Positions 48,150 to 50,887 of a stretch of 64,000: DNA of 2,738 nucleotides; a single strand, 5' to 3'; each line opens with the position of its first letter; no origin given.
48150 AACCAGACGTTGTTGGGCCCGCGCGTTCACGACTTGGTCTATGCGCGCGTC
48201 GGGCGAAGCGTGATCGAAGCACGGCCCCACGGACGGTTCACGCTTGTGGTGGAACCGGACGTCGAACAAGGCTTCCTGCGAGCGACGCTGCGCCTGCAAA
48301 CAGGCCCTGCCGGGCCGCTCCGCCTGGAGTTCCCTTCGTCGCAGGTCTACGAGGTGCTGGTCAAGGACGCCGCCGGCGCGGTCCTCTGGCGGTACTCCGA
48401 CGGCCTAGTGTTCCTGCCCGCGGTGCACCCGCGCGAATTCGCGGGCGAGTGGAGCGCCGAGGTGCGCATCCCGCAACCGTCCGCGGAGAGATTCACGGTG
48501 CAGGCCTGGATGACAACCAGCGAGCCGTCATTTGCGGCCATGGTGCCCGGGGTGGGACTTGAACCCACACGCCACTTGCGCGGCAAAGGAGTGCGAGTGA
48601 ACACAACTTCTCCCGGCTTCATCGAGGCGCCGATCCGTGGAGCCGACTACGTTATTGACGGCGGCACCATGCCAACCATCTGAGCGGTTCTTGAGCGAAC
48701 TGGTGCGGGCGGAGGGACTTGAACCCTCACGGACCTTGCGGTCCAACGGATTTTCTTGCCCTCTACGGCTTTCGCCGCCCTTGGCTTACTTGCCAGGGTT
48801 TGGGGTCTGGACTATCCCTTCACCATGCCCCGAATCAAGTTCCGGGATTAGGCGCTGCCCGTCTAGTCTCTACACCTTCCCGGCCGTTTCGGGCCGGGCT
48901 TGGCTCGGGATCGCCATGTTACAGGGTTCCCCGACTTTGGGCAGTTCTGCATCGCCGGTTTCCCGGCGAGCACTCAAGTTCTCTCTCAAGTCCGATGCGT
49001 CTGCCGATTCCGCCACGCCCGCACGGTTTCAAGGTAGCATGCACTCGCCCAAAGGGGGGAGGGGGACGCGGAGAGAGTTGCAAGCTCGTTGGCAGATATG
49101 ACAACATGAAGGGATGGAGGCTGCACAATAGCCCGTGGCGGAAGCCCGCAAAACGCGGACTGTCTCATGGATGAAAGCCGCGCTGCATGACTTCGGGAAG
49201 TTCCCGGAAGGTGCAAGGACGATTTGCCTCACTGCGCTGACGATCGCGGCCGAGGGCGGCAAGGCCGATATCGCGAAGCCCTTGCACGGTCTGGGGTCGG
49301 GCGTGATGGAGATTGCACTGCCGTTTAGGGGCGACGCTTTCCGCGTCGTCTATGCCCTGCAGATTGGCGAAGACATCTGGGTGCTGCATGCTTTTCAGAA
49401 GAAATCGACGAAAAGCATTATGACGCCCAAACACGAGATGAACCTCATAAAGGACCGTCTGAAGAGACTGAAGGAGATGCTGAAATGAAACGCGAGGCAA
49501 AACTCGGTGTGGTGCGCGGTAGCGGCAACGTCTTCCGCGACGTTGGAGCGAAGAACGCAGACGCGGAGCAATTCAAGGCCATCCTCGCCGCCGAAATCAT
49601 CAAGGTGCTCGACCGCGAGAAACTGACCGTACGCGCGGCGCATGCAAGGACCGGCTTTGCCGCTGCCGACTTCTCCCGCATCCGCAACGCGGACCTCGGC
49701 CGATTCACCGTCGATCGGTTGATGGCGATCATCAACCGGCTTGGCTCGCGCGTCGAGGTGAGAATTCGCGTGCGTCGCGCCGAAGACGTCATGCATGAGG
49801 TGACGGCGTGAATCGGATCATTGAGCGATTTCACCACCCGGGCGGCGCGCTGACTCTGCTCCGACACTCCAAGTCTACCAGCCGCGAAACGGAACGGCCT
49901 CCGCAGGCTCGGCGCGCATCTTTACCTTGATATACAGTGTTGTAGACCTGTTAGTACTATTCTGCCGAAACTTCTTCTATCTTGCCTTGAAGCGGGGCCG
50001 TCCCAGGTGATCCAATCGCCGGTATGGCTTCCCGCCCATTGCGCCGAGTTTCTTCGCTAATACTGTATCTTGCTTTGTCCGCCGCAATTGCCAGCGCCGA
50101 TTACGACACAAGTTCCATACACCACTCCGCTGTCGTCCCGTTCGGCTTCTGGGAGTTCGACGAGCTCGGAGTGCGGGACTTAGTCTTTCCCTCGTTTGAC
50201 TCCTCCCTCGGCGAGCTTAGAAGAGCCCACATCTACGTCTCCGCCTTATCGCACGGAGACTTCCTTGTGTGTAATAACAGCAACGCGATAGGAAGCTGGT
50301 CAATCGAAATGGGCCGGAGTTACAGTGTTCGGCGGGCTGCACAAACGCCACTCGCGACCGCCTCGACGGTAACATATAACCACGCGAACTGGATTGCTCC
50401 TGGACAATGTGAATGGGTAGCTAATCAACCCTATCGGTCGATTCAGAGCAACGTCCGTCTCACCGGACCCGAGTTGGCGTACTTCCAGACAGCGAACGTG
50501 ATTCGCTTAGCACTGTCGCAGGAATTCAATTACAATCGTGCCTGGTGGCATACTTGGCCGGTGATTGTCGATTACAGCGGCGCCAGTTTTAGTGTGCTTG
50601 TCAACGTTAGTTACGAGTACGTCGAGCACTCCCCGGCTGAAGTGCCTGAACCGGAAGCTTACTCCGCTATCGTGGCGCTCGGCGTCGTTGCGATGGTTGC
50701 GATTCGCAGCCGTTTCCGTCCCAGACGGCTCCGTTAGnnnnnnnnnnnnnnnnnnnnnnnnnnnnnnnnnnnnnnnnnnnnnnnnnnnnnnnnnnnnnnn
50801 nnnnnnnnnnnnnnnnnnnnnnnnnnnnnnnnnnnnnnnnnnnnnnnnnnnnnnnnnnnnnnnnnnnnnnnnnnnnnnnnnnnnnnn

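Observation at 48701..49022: Group I intron splitting the anticodon loop of tRNA-Leu(UAA) in a likely acidobacterial genome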

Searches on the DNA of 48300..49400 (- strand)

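Call 4: search_rna_families(source=window, start=48300, end=49400, threshold=evalue, max_evalue=10, show_alignments=4)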
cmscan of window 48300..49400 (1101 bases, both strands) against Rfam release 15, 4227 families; matches with E-value up to 10: 10.
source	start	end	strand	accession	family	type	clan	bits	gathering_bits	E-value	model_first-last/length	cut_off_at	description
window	48791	48997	-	RF00028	Intron_gpI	Intron;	-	33.2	50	1.8e-06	1-253/253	no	Group I catalytic intron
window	48764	48854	-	RF03000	LOOT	Gene; sRNA;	-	26.8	46.4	0.0089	1-121/121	no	LOOT RNA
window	48712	48752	+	RF04351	Plastid-psbl-rps4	Cis-reg;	-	20.7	68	0.17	9-51/53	no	Plastid-psbl-rps4 3UTR RNA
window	48703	48763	+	RF04354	Plastid-ycf2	Cis-reg;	-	15.6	65.7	5.2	1-75/75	no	Plastid-ycf2 5UTR RNA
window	48795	48871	+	RF02273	FsrA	Gene;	-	15.4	80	2.5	1-83/83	no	FsrA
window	48708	48776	-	RF01684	mascRNA-menRNA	Gene;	-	14.7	42.5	9.1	1-56/56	no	MALAT1-associated small cytoplasmic RNA/MEN beta RNA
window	48701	48776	-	RF00023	tmRNA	Gene;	CL00001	13.3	47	0.005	1-374/374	no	transfer-messenger RNA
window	48765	48921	+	RF01789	EBER1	Gene; sRNA;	-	13.1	50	6.2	1-166/166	no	Epstein-Barr virus EBER1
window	48541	48608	-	RF00233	Tymo_tRNA-like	Cis-reg;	-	12.8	40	9.4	1-84/84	no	Tymovirus/Pomovirus/Furovirus tRNA-like 3' UTR element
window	48856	48922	-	RF00174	Cobalamin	Cis-reg; riboswitch;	CL00101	10.1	31.5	7.7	83-156/189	no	Cobalamin riboswitch aptamer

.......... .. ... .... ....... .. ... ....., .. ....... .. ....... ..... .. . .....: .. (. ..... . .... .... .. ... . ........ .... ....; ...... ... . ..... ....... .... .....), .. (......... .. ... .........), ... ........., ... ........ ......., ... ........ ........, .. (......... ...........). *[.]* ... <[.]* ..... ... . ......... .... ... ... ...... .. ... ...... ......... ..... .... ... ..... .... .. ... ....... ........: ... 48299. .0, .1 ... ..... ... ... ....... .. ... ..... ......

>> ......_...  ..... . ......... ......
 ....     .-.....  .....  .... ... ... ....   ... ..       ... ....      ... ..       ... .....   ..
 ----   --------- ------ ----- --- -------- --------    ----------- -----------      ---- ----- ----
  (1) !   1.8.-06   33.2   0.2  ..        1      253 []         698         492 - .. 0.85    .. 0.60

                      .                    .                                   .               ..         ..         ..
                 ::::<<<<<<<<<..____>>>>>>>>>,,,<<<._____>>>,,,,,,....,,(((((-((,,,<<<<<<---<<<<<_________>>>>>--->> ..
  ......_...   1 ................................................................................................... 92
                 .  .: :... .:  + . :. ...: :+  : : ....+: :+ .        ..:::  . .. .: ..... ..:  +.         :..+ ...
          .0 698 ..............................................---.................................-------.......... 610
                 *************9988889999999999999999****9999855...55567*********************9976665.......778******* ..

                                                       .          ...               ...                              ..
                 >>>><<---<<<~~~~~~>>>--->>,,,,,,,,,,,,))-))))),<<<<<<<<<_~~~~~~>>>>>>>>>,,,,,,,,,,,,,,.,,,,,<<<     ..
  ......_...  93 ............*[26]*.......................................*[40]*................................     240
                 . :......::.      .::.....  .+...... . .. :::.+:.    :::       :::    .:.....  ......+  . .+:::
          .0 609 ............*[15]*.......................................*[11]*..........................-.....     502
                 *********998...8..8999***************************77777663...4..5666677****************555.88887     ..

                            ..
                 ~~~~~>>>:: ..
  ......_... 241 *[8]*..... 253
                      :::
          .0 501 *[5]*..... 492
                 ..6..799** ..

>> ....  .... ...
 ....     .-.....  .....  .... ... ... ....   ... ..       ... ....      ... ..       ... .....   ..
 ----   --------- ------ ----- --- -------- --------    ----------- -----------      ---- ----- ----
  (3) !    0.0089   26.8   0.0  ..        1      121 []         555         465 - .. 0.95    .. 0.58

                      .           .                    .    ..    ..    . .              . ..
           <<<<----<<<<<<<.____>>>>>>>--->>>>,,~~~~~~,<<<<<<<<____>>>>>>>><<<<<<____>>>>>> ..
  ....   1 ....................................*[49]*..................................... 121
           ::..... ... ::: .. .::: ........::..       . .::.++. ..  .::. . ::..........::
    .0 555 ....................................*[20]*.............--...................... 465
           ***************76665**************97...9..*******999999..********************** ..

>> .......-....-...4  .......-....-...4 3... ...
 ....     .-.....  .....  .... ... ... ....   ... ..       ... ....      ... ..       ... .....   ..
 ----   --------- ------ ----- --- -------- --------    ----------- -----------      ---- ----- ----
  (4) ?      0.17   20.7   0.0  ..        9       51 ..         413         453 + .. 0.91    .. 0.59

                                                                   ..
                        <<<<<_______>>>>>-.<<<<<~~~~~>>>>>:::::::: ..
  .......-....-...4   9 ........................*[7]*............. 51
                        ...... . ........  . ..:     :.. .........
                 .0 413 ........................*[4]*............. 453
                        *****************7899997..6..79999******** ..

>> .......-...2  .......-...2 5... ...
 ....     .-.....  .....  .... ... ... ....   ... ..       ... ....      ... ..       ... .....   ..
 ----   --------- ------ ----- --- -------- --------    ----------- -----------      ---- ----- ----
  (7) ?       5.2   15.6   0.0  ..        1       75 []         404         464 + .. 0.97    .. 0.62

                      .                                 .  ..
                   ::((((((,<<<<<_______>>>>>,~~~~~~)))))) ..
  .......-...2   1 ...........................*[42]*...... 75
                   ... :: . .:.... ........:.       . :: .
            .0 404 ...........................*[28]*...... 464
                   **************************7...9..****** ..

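Call 60: search_dna_similar(query=window:48701-49022:-, collection=plasmids, mode=distant, max_rows=25)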
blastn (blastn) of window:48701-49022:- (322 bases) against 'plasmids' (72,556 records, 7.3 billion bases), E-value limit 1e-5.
Records with a match: 1281; places in all: 1302; records where one place covers at least 80% of the query: 1264.
Best place of each record, by identity: 95-99% 2; 60-80% 1279.
By first word of the organism name: Escherichia 486; Klebsiella 357; Salmonella 114; Acinetobacter 78; Enterobacter 50; Shigella 48; Citrobacter 47; Aeromonas 12; Raoultella 12; Pseudomonas 11; and 11 more.
By predicted mobility (MOB-suite, as given by PLSDB): conjugative 926; mobilizable 197; non-mobilizable 158.
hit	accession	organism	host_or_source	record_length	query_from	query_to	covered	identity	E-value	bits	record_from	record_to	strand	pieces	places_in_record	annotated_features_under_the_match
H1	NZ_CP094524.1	Bradyrhizobium sp. ISRA443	Arachis hypogaea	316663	1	322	100%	75.5%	6e-54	217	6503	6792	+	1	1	none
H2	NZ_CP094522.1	Bradyrhizobium sp. ISRA437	Arachis hypogaea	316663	1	322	100%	75.5%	6e-54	217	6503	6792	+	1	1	none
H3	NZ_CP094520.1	Bradyrhizobium sp. ISRA436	Arachis hypogaea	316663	1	322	100%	75.5%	6e-54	217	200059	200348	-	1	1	none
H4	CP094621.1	Bradyrhizobium sp. ISRA435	Arachis hypogaea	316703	1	322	100%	75.2%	3e-52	212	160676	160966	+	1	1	none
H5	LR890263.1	Escherichia coli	Homo sapiens,rectal swab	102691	1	322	100%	70.1%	6e-29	134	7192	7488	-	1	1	none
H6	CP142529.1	Escherichia coli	swine,pure culture,lung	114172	1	322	100%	69.9%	7e-28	132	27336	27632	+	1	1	none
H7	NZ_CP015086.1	Escherichia coli O25b:H4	Homo sapiens,Hera General Hopsital, ...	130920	1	322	100%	69.9%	7e-28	131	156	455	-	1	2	none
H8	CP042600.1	Escherichia coli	Sus scrofa domesticus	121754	1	322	100%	69.8%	2e-28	133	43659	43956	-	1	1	none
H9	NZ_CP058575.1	Escherichia coli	Homo sapiens,urinary tract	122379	1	322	100%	69.8%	2e-28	133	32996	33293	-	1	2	none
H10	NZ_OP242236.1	Escherichia coli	Homo sapiens,stool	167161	1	322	100%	69.8%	2e-28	132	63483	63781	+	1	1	none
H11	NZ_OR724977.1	Escherichia coli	-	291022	1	322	100%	69.8%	3e-26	125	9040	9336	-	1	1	none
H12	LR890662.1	Escherichia coli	Homo sapiens,rectal swab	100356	1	322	100%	69.6%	7e-28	132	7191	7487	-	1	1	none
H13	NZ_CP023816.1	Escherichia coli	wild bird,tissue sample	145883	1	322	100%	69.6%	7e-28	131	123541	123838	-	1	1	none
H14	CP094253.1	Acinetobacter variabilis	mixed culture,fecal of pig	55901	1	322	100%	69.6%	7e-28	131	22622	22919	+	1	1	none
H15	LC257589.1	Escherichia coli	-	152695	1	322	100%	69.6%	7e-28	131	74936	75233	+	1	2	none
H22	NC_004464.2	Citrobacter freundii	-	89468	1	322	100%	69.5%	9e-27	128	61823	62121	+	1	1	none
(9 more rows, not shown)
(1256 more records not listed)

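Call 61: get_annotated_region(hit=H22, flank=6000)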
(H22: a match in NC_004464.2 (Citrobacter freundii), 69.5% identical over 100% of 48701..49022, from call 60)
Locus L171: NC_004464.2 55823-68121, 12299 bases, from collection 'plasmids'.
description: Citrobacter freundii plasmid pCTX-M3, complete sequence
organism: Citrobacter freundii (NCBI taxid 546)
taxonomy: Bacteria; Pseudomonadota; Gammaproteobacteria; Enterobacterales; Enterobacteriaceae; Citrobacter; Citrobacter freundii
host: -; source: -; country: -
typing (MOB-suite, as given by PLSDB): conjugative; replicon IncL/M,rep_cluster_1254; relaxase MOBP; mating-pair formation MPF_I
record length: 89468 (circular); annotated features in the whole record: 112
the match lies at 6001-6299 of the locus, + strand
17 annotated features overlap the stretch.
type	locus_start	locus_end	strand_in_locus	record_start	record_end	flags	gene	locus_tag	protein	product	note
CDS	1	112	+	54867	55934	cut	repA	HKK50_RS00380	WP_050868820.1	plasmid replication initiator RepA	-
CDS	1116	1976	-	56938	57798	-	-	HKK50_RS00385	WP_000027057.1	broad-spectrum class A beta-lactamase TEM-1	-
predicted_resistance_gene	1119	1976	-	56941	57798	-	blaTEM-1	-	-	broad-spectrum class A beta-lactamase TEM-1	predicted by amrfinderplus; class BETA-LACTAM; identity 100.0%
CDS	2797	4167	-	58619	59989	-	-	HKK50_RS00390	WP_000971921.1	IS1182-like element ISCfr1 family transposase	GO:0006313 - DNA transposition [Evidence IEA]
CDS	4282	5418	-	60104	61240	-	-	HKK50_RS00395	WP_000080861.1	DUF3883 domain-containing protein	-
CDS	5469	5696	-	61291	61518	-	-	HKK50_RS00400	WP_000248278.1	hypothetical protein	-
CDS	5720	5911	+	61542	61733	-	-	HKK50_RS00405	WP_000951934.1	hypothetical protein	-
CDS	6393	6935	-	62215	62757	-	-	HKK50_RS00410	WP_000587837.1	AAA family ATPase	-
predicted_resistance_gene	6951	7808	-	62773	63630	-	aac(3)-IId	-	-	aminoglycoside N-acetyltransferase AAC(3)-IId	predicted by amrfinderplus; class AMINOGLYCOSIDE; identity 100.0%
CDS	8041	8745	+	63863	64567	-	-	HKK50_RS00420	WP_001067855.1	IS6-like element IS26 family transposase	GO:0006313 - DNA transposition [Evidence IEA]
CDS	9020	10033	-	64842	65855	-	intI1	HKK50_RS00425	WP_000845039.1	class 1 integron integrase IntI1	-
predicted_resistance_gene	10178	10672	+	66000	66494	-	dfrA12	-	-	trimethoprim-resistant dihydrofolate reductase DfrA12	predicted by amrfinderplus; class TRIMETHOPRIM; identity 100.0%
CDS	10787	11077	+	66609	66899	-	-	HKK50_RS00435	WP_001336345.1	DUF1010 domain-containing protein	-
predicted_resistance_gene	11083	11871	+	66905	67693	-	aadA2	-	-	ANT(3'')-Ia family aminoglycoside nucleotidyltransferase AadA2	predicted by amrfinderplus; class AMINOGLYCOSIDE; identity 100.0%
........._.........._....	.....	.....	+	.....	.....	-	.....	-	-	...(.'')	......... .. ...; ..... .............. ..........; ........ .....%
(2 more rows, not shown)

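Call 62: get_annotated_region(hit=H1, flank=6000)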
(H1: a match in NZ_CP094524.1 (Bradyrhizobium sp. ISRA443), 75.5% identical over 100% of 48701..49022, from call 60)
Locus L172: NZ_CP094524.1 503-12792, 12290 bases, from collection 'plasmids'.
description: Bradyrhizobium sp. ISRA443 plasmid unnamed, complete sequence
organism: Bradyrhizobium sp. ISRA443 (NCBI taxid 2866198)
taxonomy: Bacteria; Pseudomonadota; Alphaproteobacteria; Hyphomicrobiales; Nitrobacteraceae; Bradyrhizobium; Bradyrhizobium sp. ISRA443
host: -; source: Arachis hypogaea; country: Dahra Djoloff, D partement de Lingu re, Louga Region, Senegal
typing (MOB-suite, as given by PLSDB): conjugative; replicon rep_cluster_507; relaxase MOBQ; mating-pair formation MPF_T
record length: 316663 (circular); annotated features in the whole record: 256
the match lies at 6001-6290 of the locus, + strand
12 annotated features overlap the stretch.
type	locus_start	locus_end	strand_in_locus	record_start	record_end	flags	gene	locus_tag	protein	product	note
CDS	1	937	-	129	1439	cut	istA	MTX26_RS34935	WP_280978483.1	IS21 family transposase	-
CDS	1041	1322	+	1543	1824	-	-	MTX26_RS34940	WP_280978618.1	helix-turn-helix transcriptional regulator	-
CDS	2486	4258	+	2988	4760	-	-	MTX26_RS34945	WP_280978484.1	GMC family oxidoreductase N-terminal domain-containing protein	-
CDS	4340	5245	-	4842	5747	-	-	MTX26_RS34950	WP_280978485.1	LysR family transcriptional regulator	GO:0006355 - regulation of DNA-templated transcription [Evidence IEA]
CDS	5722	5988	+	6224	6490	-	-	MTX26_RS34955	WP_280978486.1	hypothetical protein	-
CDS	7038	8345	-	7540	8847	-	trbI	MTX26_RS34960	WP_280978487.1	IncP-type conjugal transfer protein TrbI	-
CDS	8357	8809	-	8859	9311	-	trbH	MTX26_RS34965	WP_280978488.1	conjugal transfer protein TrbH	-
CDS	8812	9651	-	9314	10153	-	trbG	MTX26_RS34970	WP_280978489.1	P-type conjugative transfer protein TrbG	GO:0009291 - unidirectional conjugation [Evidence IEA]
CDS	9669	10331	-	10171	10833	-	-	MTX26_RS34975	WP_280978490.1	conjugal transfer protein TrbF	-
CDS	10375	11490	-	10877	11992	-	trbL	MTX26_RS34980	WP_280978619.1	P-type conjugative transfer protein TrbL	GO:0009291 - unidirectional conjugation [Evidence IEA]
CDS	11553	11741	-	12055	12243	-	trbK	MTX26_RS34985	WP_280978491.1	entry exclusion protein TrbK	GO:0009292 - horizontal gene transfer [Evidence IEA]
CDS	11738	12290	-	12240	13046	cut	trbJ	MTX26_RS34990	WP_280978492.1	P-type conjugative transfer protein TrbJ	GO:0009291 - unidirectional conjugation [Evidence IEA]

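Call 64: search_rna_families(sources=[L171, L172], threshold=evalue, max_evalue=0.001)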
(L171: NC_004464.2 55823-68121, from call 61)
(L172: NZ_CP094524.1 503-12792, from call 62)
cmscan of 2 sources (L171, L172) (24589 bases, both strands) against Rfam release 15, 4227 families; matches with E-value up to 0.001: 3.
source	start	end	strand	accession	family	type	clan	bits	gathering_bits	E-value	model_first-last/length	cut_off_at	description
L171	10123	10201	+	RF02912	AAC_AAD_leader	Cis-reg;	-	71.2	56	1.9e-13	1-75/75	no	putative aminoglycoside riboswitch / attI site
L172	6026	6210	+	RF00028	Intron_gpI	Intron;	-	45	50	1.2e-08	1-253/253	no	Group I catalytic intron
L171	6026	6218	+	RF00028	Intron_gpI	Intron;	-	36.8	50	3.5e-06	1-253/253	no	Group I catalytic intron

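Call 75: search_dna_similar(query=window:48701-49022:-, collection=phages, mode=distant, max_rows=10)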
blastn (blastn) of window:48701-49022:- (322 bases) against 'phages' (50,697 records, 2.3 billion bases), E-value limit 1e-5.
Records with a match: 3; places in all: 3; records where one place covers at least 80% of the query: 0.
Best place of each record, by identity: 60-80% 3.
By first word of the organism name: uncultured 3.
By host as written in the record: - 3.
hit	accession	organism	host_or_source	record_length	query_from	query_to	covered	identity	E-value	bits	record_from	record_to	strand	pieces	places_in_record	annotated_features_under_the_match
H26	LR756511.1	uncultured phage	metagenomic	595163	145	312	52%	69.6%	3e-8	64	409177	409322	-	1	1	record has no annotation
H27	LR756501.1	uncultured phage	metagenomic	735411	7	164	49%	71.1%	8e-9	66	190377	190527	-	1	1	record has no annotation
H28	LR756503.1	uncultured phage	metagenomic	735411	7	164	49%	71.1%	8e-9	66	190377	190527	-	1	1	record has no annotation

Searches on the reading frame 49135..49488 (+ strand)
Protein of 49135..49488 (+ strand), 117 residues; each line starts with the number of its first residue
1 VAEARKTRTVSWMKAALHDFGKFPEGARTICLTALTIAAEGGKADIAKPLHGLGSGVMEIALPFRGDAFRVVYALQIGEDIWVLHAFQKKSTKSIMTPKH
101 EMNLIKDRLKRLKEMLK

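Call 44: search_protein_families(library=pfam, proteins=[window:49135-49488:+], max_evalue=0.01)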
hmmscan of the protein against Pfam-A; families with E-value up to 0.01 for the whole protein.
window:49135-49488:+ (117 aa): 1 family
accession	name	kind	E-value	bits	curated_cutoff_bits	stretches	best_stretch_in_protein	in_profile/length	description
PF05973.20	Gp49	-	2.2e-16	60.1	23.9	1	19-110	2-90/90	Phage derived protein Gp49-like (DUF891)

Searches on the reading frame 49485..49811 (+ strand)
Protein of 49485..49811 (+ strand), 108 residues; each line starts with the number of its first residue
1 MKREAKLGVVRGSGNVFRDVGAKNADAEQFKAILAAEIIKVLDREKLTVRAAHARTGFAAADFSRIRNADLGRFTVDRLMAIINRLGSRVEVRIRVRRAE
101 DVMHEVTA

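Call 44: search_protein_families(library=pfam, proteins=[window:49485-49811:+], max_evalue=0.01)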
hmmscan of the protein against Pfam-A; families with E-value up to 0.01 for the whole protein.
window:49485-49811:+ (108 aa): 1 family
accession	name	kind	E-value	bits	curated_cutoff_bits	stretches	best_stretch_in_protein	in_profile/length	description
PF13744.12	HTH_37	-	7.2e-21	74.2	27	1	16-95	1-80/80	Helix-turn-helix domain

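Call 49: find_encoding_contigs(protein=window:49485-49811:+, flank=3000, max_places=8)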
Protein window:49485-49811:+ (108 aa): no gene with exactly this product is on record in the collection.

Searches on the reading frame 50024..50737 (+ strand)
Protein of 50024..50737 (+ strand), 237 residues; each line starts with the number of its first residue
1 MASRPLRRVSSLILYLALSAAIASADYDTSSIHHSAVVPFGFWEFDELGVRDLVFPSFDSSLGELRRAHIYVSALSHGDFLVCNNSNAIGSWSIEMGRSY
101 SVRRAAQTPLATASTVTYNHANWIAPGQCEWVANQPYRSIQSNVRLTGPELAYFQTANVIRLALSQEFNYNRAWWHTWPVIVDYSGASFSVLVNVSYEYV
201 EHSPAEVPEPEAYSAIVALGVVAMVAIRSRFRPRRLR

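Call 44: search_protein_families(library=pfam, proteins=[window:50024-50737:+], max_evalue=0.01)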
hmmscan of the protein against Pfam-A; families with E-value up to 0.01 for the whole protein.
window:50024-50737:+ (237 aa): 0 families

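Call 76: find_encoding_contigs(protein=window:50024-50737:+, flank=4000, max_places=6)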
Protein window:50024-50737:+ (237 aa): no gene with exactly this product is on record in the collection.
